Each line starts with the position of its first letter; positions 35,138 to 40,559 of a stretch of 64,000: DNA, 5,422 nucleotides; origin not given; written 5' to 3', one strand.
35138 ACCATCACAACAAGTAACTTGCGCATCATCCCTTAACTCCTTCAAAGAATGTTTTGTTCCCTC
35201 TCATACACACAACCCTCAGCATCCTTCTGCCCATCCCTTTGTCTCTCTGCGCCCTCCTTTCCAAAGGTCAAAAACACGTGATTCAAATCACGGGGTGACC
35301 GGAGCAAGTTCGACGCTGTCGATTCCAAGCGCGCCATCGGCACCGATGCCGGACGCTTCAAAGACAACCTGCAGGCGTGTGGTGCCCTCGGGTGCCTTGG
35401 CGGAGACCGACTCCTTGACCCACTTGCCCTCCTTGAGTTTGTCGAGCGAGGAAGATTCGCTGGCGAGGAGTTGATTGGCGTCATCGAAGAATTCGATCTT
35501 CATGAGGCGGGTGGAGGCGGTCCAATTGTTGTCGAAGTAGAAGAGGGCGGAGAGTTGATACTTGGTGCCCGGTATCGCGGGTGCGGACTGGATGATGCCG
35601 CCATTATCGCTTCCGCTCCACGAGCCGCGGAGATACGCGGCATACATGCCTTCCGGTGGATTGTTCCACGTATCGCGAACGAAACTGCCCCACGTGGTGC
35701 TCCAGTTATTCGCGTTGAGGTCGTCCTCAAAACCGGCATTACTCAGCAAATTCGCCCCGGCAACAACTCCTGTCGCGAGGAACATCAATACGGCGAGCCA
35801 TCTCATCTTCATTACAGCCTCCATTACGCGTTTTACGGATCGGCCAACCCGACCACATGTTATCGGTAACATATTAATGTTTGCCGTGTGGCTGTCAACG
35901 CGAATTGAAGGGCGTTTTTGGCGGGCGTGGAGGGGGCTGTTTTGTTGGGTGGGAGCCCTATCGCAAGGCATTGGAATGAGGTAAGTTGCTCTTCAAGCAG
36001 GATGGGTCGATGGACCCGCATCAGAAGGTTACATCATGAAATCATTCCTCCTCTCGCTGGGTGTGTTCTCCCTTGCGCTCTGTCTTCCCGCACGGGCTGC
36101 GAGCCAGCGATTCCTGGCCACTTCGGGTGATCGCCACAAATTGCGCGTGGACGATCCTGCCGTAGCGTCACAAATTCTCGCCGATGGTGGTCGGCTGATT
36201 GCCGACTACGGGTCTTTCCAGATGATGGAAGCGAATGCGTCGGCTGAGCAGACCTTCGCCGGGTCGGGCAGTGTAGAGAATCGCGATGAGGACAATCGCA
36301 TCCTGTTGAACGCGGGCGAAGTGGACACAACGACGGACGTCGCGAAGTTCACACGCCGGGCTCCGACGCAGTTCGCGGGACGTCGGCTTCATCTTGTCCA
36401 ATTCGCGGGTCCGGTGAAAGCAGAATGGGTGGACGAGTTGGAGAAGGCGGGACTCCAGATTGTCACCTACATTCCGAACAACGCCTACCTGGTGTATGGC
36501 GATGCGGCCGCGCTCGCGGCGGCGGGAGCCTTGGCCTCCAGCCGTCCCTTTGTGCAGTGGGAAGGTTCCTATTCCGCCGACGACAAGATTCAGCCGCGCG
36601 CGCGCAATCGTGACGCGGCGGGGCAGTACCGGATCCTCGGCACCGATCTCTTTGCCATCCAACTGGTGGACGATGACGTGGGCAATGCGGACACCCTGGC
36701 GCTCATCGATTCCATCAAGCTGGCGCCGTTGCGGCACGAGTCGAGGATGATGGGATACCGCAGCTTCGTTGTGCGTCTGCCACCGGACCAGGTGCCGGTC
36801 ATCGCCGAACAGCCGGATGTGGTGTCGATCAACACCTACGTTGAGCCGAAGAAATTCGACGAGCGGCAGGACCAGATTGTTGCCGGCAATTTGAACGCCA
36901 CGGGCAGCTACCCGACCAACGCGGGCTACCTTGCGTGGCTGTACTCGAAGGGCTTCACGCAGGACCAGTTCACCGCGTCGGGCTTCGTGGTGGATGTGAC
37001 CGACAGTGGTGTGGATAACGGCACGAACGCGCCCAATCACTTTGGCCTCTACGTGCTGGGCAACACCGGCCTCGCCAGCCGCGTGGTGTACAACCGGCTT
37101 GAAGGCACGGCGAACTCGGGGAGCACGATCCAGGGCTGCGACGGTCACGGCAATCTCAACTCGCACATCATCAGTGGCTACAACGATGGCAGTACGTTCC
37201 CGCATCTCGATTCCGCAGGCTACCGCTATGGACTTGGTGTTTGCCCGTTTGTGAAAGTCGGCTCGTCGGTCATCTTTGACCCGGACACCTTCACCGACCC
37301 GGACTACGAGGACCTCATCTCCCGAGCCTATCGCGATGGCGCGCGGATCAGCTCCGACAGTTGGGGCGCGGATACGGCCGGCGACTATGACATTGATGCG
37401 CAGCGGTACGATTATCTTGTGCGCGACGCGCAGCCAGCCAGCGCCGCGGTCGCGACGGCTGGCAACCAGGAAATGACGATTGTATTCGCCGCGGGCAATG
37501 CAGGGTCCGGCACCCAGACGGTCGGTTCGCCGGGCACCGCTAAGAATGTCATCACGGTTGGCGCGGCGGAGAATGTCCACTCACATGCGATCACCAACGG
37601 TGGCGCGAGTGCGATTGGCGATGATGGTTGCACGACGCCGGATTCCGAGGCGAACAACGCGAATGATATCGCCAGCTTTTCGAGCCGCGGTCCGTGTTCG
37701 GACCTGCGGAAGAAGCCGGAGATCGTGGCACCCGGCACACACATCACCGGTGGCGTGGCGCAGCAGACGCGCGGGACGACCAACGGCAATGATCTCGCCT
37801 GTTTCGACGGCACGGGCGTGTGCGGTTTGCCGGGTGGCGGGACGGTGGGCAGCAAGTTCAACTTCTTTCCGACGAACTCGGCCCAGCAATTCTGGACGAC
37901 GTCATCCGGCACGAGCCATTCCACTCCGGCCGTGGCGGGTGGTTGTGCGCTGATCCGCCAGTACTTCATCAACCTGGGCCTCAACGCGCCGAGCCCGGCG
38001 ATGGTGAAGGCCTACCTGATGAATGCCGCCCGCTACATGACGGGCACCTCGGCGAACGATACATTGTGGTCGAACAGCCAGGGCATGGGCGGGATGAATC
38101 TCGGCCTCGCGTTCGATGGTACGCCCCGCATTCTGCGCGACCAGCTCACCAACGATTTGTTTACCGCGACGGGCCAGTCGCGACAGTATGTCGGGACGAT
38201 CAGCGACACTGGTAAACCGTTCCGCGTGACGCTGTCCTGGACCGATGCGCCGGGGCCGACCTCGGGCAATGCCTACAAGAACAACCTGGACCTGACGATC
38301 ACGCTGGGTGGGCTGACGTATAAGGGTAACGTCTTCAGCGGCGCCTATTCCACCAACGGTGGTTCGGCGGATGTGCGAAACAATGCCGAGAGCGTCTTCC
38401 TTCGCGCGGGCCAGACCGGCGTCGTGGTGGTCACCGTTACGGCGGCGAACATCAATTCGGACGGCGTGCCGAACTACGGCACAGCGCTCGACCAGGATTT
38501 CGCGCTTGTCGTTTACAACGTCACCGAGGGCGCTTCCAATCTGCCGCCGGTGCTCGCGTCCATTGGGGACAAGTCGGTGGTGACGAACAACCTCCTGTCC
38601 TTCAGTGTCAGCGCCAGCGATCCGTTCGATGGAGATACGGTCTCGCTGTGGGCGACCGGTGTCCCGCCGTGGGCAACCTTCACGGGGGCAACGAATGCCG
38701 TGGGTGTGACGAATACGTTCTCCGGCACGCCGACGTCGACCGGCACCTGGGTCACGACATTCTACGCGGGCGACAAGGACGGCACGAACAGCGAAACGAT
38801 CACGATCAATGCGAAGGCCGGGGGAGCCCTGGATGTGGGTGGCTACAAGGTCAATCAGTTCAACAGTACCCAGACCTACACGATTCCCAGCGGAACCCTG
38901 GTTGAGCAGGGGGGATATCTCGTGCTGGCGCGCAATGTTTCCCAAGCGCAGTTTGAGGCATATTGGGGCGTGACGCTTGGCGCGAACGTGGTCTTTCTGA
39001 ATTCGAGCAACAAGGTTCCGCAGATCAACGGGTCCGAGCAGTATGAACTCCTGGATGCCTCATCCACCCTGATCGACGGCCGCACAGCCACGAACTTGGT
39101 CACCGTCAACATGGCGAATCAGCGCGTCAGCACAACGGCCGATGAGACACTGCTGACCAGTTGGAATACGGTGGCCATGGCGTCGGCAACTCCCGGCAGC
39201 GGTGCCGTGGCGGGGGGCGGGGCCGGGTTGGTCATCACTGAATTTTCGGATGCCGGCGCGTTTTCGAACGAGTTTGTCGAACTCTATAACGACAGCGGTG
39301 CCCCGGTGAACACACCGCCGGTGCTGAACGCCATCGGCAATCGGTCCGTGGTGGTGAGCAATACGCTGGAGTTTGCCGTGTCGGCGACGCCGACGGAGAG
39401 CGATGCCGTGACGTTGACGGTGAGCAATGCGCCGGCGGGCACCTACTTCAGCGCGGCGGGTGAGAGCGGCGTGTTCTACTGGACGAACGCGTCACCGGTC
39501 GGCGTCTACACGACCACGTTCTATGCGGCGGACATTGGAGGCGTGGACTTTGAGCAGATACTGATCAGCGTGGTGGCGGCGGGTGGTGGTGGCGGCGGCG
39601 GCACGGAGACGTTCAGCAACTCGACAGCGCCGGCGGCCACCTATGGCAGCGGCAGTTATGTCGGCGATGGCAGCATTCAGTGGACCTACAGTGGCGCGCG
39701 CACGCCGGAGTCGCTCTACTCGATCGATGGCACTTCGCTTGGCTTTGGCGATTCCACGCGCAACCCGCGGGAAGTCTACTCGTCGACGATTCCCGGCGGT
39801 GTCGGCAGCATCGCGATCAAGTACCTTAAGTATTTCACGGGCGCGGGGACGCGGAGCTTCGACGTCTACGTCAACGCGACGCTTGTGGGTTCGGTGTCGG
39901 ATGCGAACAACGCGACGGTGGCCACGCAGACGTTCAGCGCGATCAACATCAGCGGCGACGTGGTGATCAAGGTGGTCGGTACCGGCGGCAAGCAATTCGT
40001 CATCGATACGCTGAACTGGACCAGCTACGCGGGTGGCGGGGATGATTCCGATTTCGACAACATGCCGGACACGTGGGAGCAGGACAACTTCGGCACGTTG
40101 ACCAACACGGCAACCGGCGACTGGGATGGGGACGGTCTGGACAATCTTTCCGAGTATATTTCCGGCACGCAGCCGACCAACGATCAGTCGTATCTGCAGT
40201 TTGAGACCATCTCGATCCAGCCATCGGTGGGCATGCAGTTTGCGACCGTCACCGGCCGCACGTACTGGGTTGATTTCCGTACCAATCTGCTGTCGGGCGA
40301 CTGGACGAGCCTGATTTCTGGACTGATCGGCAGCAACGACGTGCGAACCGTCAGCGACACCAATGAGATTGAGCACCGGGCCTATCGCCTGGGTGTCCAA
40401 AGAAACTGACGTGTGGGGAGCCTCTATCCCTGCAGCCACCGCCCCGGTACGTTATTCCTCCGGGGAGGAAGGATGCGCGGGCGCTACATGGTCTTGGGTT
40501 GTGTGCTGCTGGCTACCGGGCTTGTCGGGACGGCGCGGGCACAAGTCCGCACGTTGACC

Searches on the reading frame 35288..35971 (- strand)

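Call 10: search_protein_families(library=pfam, proteins=[window:35288-35971:-], max_evalue=0.001)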
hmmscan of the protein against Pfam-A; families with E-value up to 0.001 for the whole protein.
window:35288-35971:- (227 aa): 1 family
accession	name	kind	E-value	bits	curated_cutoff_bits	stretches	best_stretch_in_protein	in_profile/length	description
PF02018.23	CBM_4_9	-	3.2e-06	28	25.9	1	73-206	1-131/136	Carbohydrate binding domain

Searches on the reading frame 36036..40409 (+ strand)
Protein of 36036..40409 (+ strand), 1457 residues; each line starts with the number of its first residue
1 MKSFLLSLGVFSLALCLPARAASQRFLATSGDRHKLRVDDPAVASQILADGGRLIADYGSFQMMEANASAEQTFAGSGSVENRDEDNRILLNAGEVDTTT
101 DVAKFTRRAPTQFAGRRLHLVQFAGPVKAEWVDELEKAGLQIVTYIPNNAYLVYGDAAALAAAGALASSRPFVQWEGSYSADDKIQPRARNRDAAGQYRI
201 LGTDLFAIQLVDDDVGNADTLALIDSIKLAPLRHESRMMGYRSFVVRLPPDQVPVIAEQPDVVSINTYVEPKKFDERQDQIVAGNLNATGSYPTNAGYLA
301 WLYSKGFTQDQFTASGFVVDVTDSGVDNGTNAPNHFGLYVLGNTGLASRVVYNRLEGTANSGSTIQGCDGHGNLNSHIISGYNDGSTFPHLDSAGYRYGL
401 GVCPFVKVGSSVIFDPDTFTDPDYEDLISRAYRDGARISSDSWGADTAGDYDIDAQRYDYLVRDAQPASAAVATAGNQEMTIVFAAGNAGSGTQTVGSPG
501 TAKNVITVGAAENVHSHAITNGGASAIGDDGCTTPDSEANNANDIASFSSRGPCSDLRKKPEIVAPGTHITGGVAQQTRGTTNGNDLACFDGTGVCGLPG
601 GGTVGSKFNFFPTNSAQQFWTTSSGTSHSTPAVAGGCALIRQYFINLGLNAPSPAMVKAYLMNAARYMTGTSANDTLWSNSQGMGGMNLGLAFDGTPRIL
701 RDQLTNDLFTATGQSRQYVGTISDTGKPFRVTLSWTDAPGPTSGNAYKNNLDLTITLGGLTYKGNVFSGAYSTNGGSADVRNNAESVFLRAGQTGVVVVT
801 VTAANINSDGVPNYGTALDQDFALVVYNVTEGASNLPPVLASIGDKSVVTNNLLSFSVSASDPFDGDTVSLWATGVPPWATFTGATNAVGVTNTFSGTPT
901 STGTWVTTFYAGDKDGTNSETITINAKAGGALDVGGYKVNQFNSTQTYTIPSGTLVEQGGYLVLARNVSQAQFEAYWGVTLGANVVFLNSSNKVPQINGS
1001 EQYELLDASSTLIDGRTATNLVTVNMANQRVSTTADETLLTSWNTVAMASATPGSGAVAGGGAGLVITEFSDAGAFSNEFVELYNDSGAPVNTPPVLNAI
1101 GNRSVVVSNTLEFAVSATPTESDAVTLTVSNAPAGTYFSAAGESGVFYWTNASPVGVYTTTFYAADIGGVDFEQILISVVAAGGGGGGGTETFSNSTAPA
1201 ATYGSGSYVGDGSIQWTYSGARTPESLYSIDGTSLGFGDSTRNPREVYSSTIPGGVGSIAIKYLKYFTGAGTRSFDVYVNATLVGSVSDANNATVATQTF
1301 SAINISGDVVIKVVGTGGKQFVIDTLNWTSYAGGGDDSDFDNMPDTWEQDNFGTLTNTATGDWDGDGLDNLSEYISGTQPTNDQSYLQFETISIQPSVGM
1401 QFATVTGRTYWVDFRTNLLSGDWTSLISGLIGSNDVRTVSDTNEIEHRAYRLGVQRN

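Call 13: search_protein_families(library=pfam, proteins=[window:36036-40409:+], max_evalue=0.001)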
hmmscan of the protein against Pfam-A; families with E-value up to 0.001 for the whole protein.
window:36036-40409:+ (1457 aa): 2 families
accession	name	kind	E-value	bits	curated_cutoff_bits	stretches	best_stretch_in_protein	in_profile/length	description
PF00082.27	Peptidase_S8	-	2.1e-47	162.3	21.8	1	315-685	2-288/288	Subtilase family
PF00932.25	LTD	-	6.3e-11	43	34.3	1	910-1017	13-106/109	Lamin Tail Domain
